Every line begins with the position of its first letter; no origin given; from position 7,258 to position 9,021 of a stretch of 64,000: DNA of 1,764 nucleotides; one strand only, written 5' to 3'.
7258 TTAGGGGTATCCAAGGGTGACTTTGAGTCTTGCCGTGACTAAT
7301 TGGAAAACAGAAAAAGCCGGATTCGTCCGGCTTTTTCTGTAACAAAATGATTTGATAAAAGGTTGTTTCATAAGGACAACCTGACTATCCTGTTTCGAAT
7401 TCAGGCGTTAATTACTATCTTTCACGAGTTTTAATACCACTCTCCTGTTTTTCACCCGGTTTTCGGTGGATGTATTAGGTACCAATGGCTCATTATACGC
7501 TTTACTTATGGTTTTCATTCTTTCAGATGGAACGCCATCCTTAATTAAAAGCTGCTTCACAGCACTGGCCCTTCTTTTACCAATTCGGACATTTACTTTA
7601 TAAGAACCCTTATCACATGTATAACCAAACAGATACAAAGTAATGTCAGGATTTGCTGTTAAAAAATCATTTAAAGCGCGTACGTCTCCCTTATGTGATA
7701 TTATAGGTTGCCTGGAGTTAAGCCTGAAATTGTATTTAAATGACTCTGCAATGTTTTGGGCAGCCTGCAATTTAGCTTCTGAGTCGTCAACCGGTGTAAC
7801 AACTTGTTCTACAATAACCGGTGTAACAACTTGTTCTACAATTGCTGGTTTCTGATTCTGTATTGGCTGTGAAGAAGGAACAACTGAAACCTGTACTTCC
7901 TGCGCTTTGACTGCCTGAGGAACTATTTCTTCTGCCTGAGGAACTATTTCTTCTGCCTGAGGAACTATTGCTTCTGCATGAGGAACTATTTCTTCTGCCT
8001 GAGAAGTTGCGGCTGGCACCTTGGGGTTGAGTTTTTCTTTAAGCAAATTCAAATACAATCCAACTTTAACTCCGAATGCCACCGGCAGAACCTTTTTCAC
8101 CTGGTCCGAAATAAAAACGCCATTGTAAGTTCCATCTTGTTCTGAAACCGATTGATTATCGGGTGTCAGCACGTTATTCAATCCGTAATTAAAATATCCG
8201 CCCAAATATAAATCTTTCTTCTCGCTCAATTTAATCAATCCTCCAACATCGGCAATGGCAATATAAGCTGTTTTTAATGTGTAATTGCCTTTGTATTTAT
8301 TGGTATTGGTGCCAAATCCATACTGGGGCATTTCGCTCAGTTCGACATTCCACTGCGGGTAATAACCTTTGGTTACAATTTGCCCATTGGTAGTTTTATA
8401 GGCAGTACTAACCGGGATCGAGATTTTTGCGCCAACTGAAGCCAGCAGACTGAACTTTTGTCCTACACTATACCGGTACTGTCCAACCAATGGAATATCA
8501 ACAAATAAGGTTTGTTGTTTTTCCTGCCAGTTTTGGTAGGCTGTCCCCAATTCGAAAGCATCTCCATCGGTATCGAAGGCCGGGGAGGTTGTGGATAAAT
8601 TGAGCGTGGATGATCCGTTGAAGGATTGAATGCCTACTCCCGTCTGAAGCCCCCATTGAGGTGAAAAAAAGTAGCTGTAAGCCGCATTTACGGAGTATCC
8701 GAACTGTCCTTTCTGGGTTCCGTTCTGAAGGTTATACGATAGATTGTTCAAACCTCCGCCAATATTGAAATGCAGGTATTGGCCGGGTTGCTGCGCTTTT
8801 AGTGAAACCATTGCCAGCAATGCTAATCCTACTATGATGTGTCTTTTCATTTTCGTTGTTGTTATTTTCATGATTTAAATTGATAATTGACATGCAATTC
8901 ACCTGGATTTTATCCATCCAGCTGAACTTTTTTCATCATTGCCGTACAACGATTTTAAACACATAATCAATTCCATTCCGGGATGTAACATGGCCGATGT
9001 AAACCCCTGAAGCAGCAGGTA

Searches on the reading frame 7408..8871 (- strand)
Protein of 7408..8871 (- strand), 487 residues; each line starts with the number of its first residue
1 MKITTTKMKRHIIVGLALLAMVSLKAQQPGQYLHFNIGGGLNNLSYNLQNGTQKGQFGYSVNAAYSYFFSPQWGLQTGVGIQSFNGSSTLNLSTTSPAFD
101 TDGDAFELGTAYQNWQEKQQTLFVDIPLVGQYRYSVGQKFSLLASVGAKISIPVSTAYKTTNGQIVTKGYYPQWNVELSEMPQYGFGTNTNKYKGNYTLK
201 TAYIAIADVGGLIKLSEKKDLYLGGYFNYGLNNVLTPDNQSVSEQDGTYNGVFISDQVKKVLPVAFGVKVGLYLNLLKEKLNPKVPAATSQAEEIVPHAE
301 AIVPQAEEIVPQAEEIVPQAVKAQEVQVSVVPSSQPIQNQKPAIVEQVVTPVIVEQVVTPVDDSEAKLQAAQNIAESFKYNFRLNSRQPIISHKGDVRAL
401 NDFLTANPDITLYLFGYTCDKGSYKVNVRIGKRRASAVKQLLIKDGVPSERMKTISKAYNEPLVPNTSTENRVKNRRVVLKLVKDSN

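Call 57: search_protein_families(library=pfam, proteins=[window:7408-8871:-], max_evalue=0.001)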
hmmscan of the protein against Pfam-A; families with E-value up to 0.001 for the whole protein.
window:7408-8871:- (487 aa): 3 families
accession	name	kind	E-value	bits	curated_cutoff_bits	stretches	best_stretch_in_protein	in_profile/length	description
PF00691.25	OmpA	-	5e-12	46.5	27.2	1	393-476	13-98/98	OmpA family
PF13505.12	OMP_b-brl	-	1.6e-06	28.8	28.7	1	15-155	2-111/175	Outer membrane protein beta-barrel domain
PF13568.12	OMP_b-brl_2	-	0.00017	22.1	27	1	26-235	2-174/175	Outer membrane protein beta-barrel domain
